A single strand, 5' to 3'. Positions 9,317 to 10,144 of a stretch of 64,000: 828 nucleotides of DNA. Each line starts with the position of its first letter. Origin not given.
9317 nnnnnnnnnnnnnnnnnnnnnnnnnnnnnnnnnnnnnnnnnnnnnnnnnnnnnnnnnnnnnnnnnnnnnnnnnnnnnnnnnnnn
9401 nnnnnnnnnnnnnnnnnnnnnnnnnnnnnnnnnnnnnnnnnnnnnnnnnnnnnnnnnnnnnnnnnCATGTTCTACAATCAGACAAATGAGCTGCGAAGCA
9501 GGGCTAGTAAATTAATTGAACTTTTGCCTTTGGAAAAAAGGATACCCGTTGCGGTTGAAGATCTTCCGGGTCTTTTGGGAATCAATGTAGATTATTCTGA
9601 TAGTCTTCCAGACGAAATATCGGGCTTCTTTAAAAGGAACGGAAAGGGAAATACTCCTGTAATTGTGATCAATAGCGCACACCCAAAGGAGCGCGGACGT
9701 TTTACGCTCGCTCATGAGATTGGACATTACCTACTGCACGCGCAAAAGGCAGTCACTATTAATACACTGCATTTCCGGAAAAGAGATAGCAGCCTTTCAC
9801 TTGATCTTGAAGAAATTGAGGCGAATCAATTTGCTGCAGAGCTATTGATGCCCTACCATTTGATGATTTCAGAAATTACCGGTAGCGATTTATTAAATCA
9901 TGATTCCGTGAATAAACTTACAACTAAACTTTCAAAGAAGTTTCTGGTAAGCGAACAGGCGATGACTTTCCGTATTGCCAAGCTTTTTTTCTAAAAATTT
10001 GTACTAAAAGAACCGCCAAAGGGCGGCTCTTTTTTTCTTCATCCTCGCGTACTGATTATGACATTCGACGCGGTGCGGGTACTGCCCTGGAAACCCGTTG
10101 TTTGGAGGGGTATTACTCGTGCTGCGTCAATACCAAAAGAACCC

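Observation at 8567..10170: Low-GC XRE + ImmA/IrrE metallopeptidase pair and a small GIY-YIG-like protein inserted between secY and adk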

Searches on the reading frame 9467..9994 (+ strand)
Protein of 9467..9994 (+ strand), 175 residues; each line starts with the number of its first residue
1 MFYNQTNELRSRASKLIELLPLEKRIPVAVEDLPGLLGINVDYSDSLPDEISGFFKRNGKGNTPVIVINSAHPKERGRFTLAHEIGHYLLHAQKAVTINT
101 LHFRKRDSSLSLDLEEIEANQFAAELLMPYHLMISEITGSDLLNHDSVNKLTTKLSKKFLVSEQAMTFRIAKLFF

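Call 4: search_protein_families(library=pfam, proteins=[window:9467-9994:+], max_evalue=0.1)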
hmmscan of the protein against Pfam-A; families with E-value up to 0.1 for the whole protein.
window:9467-9994:+ (175 aa): 1 family
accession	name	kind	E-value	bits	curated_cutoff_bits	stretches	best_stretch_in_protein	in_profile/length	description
PF06114.19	Peptidase_M78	-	4.4e-22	78.6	22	1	37-170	4-122/123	IrrE N-terminal-like domain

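Call 9: search_protein_families(library=padloc, proteins=[window:9467-9994:+], max_evalue=1)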
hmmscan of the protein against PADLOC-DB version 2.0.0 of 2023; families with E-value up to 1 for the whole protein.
window:9467-9994:+ (175 aa): 18 families
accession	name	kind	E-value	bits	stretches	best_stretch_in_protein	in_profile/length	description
PDLC04141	capP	-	8e-27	92.3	1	6-173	2-153/242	capP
PDLC03954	RmrA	-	1.5e-15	55.1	1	37-173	169-290/380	-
PDLC03949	RmrA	-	8.7e-14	49.1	1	60-173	172-265/363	-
PDLC03945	RmrA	-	1.6e-13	48.6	1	61-173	191-293/394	-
PDLC03947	RmrA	-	1.4e-12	45.2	1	60-173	190-290/383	-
PDLC03953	RmrA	-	1.5e-12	45.5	1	52-170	183-280/373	-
PDLC04776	PDC-M69B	-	1.8e-12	45.5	1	49-169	55-170/272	-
PDLC03944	RmrA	-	9.8e-12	42.6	1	56-173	178-283/384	-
PDLC03948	RmrA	-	2.7e-10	37.7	1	61-173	190-289/397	-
PDLC03952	RmrA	-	3e-10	37.5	1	60-172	202-301/395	-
PDLC03946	RmrA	-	1.5e-09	35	1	61-173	174-267/357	-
PDLC03951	RmrA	-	8.9e-09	32.8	1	53-172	180-284/400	-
PDLC03950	RmrA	-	2.1e-08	31.6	1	63-170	182-275/369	-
PDLC03943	RmrA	-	5.3e-08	30.3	1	62-173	176-272/370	-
PDLC03955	RmrA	-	1.2e-07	29.3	1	60-170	196-287/371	-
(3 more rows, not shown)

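Call 10: search_protein_families(library=phrogs, proteins=[window:9467-9994:+], max_evalue=1)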
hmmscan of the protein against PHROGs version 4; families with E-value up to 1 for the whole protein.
window:9467-9994:+ (175 aa): 9 families
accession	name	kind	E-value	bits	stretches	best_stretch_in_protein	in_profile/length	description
phrog_1914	-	unknown function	1.5e-22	81.4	1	44-171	61-175/222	-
phrog_2439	-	transcription regulation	1.9e-22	80.7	1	39-173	160-280/367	transcriptional regulator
phrog_87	-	other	2.1e-19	71.2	1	23-173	36-164/227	metallo-protease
phrog_19315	-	unknown function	2.3e-13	50.9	1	72-173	90-179/348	-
phrog_1516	-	unknown function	1.2e-09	39.2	1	50-138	62-150/227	-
phrog_18577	-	unknown function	0.00013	22.3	1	62-128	171-236/332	-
phrog_23630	-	unknown function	0.028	14.7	1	28-95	89-156/258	-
phrog_13670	-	unknown function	0.15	13.3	0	43-88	17-60/95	-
phrog_20936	-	unknown function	0.25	12.7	1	60-88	25-53/91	-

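Call 11: search_protein_families(library=ncbifam, proteins=[window:9467-9994:+], max_evalue=1)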
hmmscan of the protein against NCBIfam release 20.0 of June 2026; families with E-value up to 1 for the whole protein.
window:9467-9994:+ (175 aa): 2 families
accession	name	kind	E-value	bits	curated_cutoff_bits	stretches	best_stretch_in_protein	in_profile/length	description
NF052239.1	antitox_spr1629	equivalog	3e-13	49.6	335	1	60-173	190-293/377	spr1629 family repressor/antitoxin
NF038145.1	Hvo_1808_fam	equivalog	0.027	13.7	200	1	49-97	107-153/432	Hvo_1808 family surface protein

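Call 13: find_homologous_proteins(query=window:9467-9994:+)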
Query window:9467-9994:+ (175 aa): 280 proteins with E <= 0.001 among 367 candidates; the best 120 are listed.
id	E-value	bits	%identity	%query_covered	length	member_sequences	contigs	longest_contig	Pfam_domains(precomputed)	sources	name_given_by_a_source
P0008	3.2e-108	377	100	100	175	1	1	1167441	PF06114.20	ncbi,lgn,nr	ncbi:MAG: ImmA/IrrE family metallo-endopeptidase [Patescibacteria group bacterium]|nr:MAG: ImmA/IrrE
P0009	4.8e-29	119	45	98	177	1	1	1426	PF06114.20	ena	-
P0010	3.9e-27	113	45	95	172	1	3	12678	PF06114.20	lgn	-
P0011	2.4e-25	107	42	86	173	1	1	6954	PF06114.20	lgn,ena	-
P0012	4.3e-25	107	41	94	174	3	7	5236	PF06114.20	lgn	-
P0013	5.0e-25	106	45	86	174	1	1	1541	PF06114.20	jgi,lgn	jgi:Zn-dependent peptidase ImmA (M78 family)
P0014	9.1e-25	106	37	99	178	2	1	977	PF06114.20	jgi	jgi:Zn-dependent peptidase ImmA (M78 family)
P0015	2.5e-24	104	40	94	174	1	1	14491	PF06114.20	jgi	jgi:Zn-dependent peptidase ImmA (M78 family)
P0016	2.5e-24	104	42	95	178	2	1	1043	PF06114.20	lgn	-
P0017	2.9e-24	104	44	86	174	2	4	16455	PF06114.20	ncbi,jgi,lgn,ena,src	-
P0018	4.1e-24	103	43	84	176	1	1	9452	PF06114.20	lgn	-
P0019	4.4e-24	103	44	84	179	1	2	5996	PF06114.20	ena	-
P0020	4.6e-24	103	41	94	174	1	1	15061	PF06114.20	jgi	jgi:Zn-dependent peptidase ImmA (M78 family)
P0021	1.1e-23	102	43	84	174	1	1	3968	PF06114.20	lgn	-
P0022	1.4e-23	102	41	87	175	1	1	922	PF06114.20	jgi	jgi:Zn-dependent peptidase ImmA (M78 family)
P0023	1.6e-23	101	41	94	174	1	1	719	PF06114.20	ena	-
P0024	1.7e-23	101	45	85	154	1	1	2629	PF06114.20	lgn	-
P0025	2.0e-23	101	43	84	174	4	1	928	PF06114.20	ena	-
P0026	2.1e-23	101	40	95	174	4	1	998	PF06114.20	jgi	jgi:Zn-dependent peptidase ImmA (M78 family)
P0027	2.7e-23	101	43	85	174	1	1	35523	PF06114.20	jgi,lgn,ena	-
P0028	3.4e-23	100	43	86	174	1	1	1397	PF06114.20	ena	-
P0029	3.5e-23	100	43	94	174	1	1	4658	PF06114.20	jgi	jgi:Zn-dependent peptidase ImmA (M78 family)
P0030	4.3e-23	100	43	87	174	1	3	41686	PF06114.20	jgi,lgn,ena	jgi:Zn-dependent peptidase ImmA (M78 family)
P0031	5.0e-23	100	43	86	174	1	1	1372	PF06114.20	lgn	-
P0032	5.6e-23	100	41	86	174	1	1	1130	PF06114.20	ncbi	-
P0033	6.5e-23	100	41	84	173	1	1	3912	PF06114.20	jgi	jgi:Zn-dependent peptidase ImmA (M78 family)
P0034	8.8e-23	99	42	79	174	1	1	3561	PF06114.20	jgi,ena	-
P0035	9.4e-23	99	43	86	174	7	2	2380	PF06114.20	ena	-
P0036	1.1e-22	99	41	86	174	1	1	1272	PF06114.20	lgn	-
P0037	1.4e-22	99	40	99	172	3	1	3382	PF06114.20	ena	-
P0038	1.5e-22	98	41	95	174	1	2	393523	PF06114.20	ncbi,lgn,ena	-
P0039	1.9e-22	98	42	84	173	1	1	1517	PF06114.20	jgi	jgi:Zn-dependent peptidase ImmA (M78 family)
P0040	2.1e-22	98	40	94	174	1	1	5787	PF06114.20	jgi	jgi:Zn-dependent peptidase ImmA (M78 family)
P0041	2.8e-22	97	45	94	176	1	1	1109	PF06114.20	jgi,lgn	jgi:Zn-dependent peptidase ImmA (M78 family)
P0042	3.1e-22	97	42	86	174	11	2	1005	PF06114.20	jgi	-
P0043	3.5e-22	97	41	86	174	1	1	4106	PF06114.20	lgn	-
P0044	3.7e-22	97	45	84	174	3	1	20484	PF06114.20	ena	-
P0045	4.6e-22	97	43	87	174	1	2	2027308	PF06114.20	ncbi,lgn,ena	-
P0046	4.7e-22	97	44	84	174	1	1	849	PF06114.20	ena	-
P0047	4.9e-22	97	44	84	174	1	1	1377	PF06114.20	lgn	-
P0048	6.0e-22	96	40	82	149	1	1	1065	PF06114.20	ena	-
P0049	7.0e-22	96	46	79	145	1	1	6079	PF06114.20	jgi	jgi:Zn-dependent peptidase ImmA (M78 family)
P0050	9.0e-22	96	42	86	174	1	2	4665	PF06114.20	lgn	-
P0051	1.1e-21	96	41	86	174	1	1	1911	PF06114.20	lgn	-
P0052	1.3e-21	95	41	95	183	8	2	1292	PF06114.20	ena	-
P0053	1.4e-21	95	42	85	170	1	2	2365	PF06114.20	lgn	-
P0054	1.5e-21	95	42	86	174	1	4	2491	PF06114.20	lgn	-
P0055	1.5e-21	95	43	86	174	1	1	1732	PF06114.20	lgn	-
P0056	1.9e-21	95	46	71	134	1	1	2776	PF06114.20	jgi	jgi:Zn-dependent peptidase ImmA (M78 family)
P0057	1.9e-21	95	40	92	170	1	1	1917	PF06114.20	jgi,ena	-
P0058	2.4e-21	94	42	84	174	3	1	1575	PF06114.20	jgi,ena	jgi:Zn-dependent peptidase ImmA (M78 family)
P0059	2.5e-21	94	40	94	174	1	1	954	PF06114.20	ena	-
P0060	2.7e-21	94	41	84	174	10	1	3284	PF06114.20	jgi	jgi:Zn-dependent peptidase ImmA (M78 family)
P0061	3.3e-21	94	42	86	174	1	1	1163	PF06114.20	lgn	-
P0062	3.3e-21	94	38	94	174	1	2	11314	PF06114.20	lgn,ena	-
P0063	3.6e-21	94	38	94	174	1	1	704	PF06114.20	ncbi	-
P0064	4.4e-21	94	40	92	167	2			PF06114.20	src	-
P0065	4.5e-21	94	40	82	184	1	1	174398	PF06114.20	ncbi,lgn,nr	ncbi:MAG TPA: ImmA/IrrE family metallo-endopeptidase [Alphaproteobacteria bacterium]|nr:ImmA/IrrE fa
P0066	4.9e-21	93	43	77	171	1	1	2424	PF06114.20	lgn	-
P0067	4.9e-21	93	43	84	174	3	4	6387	PF06114.20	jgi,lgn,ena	-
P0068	5.3e-21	93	42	84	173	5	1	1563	PF06114.20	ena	-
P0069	5.9e-21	93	47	65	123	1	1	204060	PF06114.20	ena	-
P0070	6.2e-21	93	40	95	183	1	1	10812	PF06114.20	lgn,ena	-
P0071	6.7e-21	93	39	96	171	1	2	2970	PF06114.20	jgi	jgi:Zn-dependent peptidase ImmA (M78 family)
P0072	6.9e-21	93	40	96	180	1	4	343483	PF06114.20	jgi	jgi:Zn-dependent peptidase ImmA (M78 family)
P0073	1.1e-20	92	38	94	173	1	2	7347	PF06114.20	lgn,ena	-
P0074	1.1e-20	92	41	94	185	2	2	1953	PF06114.20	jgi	-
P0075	1.7e-20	92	41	85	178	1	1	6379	PF06114.20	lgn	-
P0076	1.8e-20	92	42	84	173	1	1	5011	PF06114.20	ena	-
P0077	2.1e-20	91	40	94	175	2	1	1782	PF06114.20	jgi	jgi:Zn-dependent peptidase ImmA (M78 family)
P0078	2.4e-20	91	44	85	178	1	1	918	PF06114.20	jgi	jgi:Zn-dependent peptidase ImmA (M78 family)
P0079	2.4e-20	91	42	84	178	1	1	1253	PF06114.20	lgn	-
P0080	2.5e-20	91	41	86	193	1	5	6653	PF06114.20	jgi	jgi:Zn-dependent peptidase ImmA (M78 family)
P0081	3.0e-20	91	38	87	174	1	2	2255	PF06114.20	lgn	-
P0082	3.4e-20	91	40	86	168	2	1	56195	PF06114.20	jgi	jgi:Zn-dependent peptidase ImmA (M78 family)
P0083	3.6e-20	91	38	94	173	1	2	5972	PF06114.20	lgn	-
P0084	3.6e-20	91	41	84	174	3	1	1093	PF06114.20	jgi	jgi:Zn-dependent peptidase ImmA (M78 family)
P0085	3.8e-20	91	42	85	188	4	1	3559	PF06114.20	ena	-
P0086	4.3e-20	90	41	86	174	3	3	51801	PF06114.20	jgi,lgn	-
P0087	4.4e-20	90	42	79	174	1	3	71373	PF06114.20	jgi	jgi:Zn-dependent peptidase ImmA (M78 family)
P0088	4.8e-20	90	41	86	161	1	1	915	PF06114.20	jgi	jgi:Zn-dependent peptidase ImmA (M78 family)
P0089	4.8e-20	90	38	94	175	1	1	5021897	PF06114.20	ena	-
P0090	4.9e-20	90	39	86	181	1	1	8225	PF06114.20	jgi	jgi:hypothetical protein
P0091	6.2e-20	90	41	85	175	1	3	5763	PF06114.20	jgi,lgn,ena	-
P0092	6.7e-20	90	40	96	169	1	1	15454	PF06114.20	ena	-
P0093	7.6e-20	90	41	86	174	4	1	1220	PF06114.20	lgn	-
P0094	8.4e-20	89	39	85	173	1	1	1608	PF06114.20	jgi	jgi:Zn-dependent peptidase ImmA (M78 family)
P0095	8.9e-20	89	46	74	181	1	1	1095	PF06114.20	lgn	-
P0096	1.1e-19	89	40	98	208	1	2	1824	PF06114.20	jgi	jgi:Zn-dependent peptidase ImmA (M78 family)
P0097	1.1e-19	89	37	91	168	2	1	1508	PF06114.20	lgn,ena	-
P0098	1.1e-19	89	41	91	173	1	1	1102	PF06114.20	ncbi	-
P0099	1.1e-19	89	37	86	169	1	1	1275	PF06114.20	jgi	jgi:Zn-dependent peptidase ImmA (M78 family)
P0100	1.4e-19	89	40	85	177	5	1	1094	PF06114.20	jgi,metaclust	metaclust:\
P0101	2.5e-19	88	40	86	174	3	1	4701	PF06114.20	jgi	jgi:Zn-dependent peptidase ImmA (M78 family)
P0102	2.5e-19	88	41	85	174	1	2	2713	PF06114.20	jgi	-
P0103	2.8e-19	88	43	85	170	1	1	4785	PF06114.20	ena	-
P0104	3.0e-19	88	41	86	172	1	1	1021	PF06114.20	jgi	jgi:Zn-dependent peptidase ImmA (M78 family)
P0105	3.0e-19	88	44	85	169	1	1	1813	PF06114.20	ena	-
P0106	3.1e-19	88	38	94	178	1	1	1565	PF06114.20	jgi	jgi:Zn-dependent peptidase ImmA (M78 family)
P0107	3.3e-19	88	41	96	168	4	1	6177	PF06114.20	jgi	jgi:Zn-dependent peptidase ImmA (M78 family)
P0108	3.4e-19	87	41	85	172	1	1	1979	PF06114.20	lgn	-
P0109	3.7e-19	87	41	84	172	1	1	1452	PF06114.20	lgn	-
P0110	3.7e-19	87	40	97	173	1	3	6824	PF06114.20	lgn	-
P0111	3.8e-19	87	39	85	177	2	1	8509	PF06114.20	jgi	jgi:Zn-dependent peptidase ImmA (M78 family)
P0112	5.4e-19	87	37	85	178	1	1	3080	PF06114.20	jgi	jgi:Zn-dependent peptidase ImmA (M78 family)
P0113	5.7e-19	87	44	85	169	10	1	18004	PF06114.20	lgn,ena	-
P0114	5.8e-19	87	39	84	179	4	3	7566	PF06114.20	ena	-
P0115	7.4e-19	86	39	95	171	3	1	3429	PF06114.20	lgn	-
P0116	7.5e-19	86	37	86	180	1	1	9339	PF06114.20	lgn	-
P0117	7.6e-19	86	46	84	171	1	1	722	PF06114.20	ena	-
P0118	7.8e-19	86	38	94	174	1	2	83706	PF06114.20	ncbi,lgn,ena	-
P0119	7.8e-19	86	42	93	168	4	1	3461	PF06114.20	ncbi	-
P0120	8.0e-19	86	43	92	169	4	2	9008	PF06114.20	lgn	-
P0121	9.1e-19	86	39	85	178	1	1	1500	PF06114.20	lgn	-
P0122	9.2e-19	86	41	84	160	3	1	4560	PF06114.20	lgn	-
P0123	1.0e-18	86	41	85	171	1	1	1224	PF06114.20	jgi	-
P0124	1.0e-18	86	43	84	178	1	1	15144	PF06114.20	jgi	jgi:Zn-dependent peptidase ImmA (M78 family)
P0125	1.0e-18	86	43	74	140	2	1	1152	PF06114.20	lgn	-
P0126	1.1e-18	86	38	94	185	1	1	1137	PF06114.20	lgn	-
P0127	1.2e-18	86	40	84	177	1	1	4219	PF06114.20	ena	-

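Call 25: find_encoding_contigs(protein=P0008, flank=4000, max_places=6)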
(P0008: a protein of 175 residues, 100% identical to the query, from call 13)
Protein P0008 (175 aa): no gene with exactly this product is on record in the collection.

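Call 27: find_encoding_contigs(protein=P0010, flank=5000, max_places=3)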
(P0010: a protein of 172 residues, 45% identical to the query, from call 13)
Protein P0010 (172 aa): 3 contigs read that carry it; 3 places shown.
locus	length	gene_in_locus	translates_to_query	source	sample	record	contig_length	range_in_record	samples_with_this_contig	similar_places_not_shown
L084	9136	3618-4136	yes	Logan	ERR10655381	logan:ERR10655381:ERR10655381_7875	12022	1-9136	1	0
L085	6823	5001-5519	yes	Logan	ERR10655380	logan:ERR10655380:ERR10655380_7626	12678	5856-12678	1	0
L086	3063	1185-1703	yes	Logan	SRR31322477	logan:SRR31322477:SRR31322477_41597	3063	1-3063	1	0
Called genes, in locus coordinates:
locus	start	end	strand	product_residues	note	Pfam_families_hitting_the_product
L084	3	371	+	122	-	?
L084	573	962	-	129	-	PF20137:BubE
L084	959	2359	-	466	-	PF14464:Prok-JAB (weak), PF00899:ThiF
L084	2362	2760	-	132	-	PF14462:Prok-E2_E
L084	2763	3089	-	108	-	PF14452:Multi_ubiq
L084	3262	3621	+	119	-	PF13744:HTH_37 (faint), PF13560:HTH_31, PF12844:HTH_19 (weak), PF13443:HTH_26 (faint), PF01381:HTH_3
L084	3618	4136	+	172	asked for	PF06114:Peptidase_M78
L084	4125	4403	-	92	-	-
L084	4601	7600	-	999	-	PF00270:DEAD, PF04851:ResIII (weak), PF00271:Helicase_C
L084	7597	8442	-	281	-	PF08878:HamA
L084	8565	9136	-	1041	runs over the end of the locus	-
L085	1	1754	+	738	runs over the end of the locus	PF00270:DEAD, PF00271:Helicase_C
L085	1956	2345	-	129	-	PF20137:BubE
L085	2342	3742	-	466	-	PF14464:Prok-JAB (weak), PF00899:ThiF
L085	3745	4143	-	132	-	PF14462:Prok-E2_E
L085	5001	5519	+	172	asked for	PF06114:Peptidase_M78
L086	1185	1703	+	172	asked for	PF06114:Peptidase_M78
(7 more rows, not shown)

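Call 28: find_encoding_contigs(protein=P0017, flank=5000, max_places=3)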
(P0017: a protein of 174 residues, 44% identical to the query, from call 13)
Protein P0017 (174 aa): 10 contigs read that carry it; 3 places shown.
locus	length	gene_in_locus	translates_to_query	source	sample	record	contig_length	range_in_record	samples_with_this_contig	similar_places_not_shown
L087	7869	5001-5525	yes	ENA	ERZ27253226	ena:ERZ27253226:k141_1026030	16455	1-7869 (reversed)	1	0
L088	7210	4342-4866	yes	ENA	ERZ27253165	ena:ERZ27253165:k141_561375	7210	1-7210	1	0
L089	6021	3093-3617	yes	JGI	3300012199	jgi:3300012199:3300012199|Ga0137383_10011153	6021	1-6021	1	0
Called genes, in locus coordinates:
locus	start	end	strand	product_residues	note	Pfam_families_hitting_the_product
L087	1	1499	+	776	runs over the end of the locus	PF12146:Hydrolase_4 (faint), PF12697:Abhydrolase_6 (weak), PF00561:Abhydrolase_1, PF12697:Abhydrolase_6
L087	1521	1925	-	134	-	PF07883:Cupin_2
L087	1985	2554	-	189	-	-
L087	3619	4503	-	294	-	-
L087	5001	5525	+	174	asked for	PF06114:Peptidase_M78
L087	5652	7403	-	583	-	PF00691:OmpA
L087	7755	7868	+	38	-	?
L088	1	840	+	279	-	?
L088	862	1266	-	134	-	PF07883:Cupin_2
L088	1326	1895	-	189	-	-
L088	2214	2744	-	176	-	-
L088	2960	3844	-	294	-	-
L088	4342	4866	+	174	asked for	PF06114:Peptidase_M78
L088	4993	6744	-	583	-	PF00691:OmpA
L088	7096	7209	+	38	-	?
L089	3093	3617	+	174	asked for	PF06114:Peptidase_M78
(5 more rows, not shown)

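Call 29: find_encoding_contigs(protein=P0030, flank=5000, max_places=3)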
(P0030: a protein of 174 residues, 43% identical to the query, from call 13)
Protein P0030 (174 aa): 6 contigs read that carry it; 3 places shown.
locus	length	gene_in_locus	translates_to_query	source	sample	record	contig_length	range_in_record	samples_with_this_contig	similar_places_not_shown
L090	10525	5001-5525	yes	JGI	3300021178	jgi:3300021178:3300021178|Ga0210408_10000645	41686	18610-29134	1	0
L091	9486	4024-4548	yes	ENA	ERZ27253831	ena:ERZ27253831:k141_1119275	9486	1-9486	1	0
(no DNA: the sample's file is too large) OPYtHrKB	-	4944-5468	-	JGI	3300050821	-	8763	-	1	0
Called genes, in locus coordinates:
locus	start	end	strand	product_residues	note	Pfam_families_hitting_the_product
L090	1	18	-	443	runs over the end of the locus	PF01569:PAP2, PF22778:VCPO_2nd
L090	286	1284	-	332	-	PF00291:PALP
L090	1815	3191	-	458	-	PF27312:BilD_N, PF00899:ThiF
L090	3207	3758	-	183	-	-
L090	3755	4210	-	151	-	-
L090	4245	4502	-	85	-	PF08817:YukD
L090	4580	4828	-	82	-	-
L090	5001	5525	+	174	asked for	PF06114:Peptidase_M78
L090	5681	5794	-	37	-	-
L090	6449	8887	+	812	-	PF12704:MacB_PCD, PF02687:FtsX, PF12704:MacB_PCD, PF02687:FtsX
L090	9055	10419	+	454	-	PF00375:SDF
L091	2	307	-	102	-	?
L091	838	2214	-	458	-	PF27312:BilD_N, PF00899:ThiF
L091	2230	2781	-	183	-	-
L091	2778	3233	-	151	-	-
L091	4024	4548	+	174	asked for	PF06114:Peptidase_M78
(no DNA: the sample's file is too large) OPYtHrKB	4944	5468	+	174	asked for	PF06114:Peptidase_M78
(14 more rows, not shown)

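Call 76: search_dna_similar(query=window:9467-9994:+, collection=phages, mode=protein, max_evalue=0.00001, max_rows=12)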
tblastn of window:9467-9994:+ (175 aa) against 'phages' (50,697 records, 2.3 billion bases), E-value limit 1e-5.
Records with a match: 63; places in all: 63; records where one place covers at least 80% of the query: 14.
Best place of each record, by identity: <60% 63.
By first word of the organism name: Staphylococcus 23; Gordonia 10; Bacillus 9; Mycobacterium 3; Pseudoalteromonas 3; Acinetobacter 3; Peduovirus 2; Burkholderia 2; Thermoanaerobacterium 2; Escherichia 1; and 5 more.
By host as written in the record: - 12; Staphylococcus aureus 12; Gordonia terrae 3612 8; Staphylococcus aureus subsp. aureus RN4220 4; Pseudoalteromonas elyakovii HL-AS1 2; Gordonia terrae 3621 2; Thermoanaerobacterium saccharolyticum JW/SL-YS485 2; Staphylococcus aureus RN4220 2; and 17 more.
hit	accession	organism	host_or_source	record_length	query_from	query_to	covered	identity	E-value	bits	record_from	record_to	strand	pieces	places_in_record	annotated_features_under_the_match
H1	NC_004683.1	Mycobacterium phage Che9c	Mycobacterium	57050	37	173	78%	37.9%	7e-16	80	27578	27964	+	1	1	metallo-protease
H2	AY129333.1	Mycobacterium phage Che9c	-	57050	37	173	78%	37.9%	7e-16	80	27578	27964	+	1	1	32: hypothetical protein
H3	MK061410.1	Gordonia phage Eyes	Gordonia terrae 3612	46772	19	173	89%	32.7%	2e-9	61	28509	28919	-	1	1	33: LamD-like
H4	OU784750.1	Peduovirus P2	-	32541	22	173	87%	33.3%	1e-8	59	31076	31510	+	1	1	hypothetical protein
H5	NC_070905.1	Peduovirus P2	-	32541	22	173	87%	33.3%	1e-8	59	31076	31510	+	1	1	hypothetical protein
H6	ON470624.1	Escherichia phage vB_EcoM-705R4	Escherichia coli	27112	10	173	94%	30.4%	8e-12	68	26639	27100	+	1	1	ImmA/IrrE family metallo-endopeptidase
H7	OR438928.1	Pseudoalteromonas phage ACA1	Pseudoalteromonas elyakovii HL-AS1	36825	22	175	88%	32.3%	1e-12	71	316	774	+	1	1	antirepressor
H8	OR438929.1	Pseudoalteromonas phage ACA2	Pseudoalteromonas nigrifaciens HL-AS2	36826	22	175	88%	32.3%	1e-12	71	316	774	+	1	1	antirepressor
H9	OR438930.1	Pseudoalteromonas phage proACA1-A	Pseudoalteromonas elyakovii HL-AS1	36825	22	175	88%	32.3%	1e-12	71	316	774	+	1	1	antirepressor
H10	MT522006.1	Gordonia phage BBQValindra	Gordonia terrae 3612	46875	35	173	79%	33.1%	5e-9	60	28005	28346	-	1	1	33: helix-turn-helix DNA binding domain protein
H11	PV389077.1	Mammaliicoccus phage phi31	Mammaliicoccus sciuri Dog031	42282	30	173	82%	31.4%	9e-11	65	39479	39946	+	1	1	metallo-protease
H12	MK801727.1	Gordonia phage ThankyouJordi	Gordonia terrae 3612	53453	25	173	85%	30.2%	1e-8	59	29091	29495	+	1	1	33: metalloprotease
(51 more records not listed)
